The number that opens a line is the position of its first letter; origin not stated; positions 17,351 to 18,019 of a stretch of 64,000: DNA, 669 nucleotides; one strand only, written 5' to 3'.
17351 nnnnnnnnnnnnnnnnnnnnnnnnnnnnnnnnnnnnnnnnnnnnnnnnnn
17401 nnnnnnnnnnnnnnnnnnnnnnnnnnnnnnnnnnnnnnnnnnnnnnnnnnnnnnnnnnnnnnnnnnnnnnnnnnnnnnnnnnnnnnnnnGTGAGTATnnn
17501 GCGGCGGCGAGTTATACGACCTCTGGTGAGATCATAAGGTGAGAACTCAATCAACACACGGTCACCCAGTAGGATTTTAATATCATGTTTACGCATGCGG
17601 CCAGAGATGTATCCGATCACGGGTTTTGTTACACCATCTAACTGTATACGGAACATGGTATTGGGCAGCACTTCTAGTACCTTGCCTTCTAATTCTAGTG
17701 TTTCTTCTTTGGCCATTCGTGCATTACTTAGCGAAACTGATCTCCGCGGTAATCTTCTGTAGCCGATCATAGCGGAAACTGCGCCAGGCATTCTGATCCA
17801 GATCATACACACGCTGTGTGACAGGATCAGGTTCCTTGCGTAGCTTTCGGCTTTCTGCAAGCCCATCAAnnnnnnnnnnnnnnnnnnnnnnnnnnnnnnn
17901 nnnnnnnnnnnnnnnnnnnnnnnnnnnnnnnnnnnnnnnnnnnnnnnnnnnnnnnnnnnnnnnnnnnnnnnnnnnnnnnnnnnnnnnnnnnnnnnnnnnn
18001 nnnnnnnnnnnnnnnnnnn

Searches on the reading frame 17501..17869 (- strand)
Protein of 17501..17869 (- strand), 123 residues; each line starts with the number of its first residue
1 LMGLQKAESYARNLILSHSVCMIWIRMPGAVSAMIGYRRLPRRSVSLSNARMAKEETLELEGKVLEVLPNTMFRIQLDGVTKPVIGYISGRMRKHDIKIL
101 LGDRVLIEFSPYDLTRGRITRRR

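Call 3: search_protein_families(library=pfam, proteins=[window:17501-17869:-], max_evalue=0.1)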
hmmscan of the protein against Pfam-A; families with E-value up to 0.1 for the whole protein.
window:17501-17869:- (123 aa): 2 families
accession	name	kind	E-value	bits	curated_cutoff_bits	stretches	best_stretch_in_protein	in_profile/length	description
PF01176.25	eIF-1a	-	2.5e-20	72.3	30.2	1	59-122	2-64/64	Translation initiation factor 1A / IF-1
PF16745.11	RsgA_N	-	0.049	13.8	27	1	90-108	27-45/54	RsgA N-terminal domain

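Call 4: search_protein_families(library=phrogs, proteins=[window:17501-17869:-], max_evalue=0.01)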
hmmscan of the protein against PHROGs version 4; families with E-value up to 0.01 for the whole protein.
window:17501-17869:- (123 aa): 1 family
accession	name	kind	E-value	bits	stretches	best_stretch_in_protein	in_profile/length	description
phrog_30201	-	unknown function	4.6e-26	91.5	1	52-122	1-70/88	-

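Call 5: search_protein_families(library=ncbifam, proteins=[window:17501-17869:-], max_evalue=0.01)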
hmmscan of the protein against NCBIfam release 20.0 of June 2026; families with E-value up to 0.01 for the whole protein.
window:17501-17869:- (123 aa): 1 family
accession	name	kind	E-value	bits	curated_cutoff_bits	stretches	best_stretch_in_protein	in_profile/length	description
TIGR00008.1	infA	equivalog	9.3e-28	96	61.15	1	54-122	1-68/69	translation initiation factor IF-1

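Call 71: search_protein_families(library=padloc, proteins=[window:17501-17869:-], max_evalue=0.01)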
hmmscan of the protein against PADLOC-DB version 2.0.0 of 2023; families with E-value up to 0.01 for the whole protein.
window:17501-17869:- (123 aa): 0 families
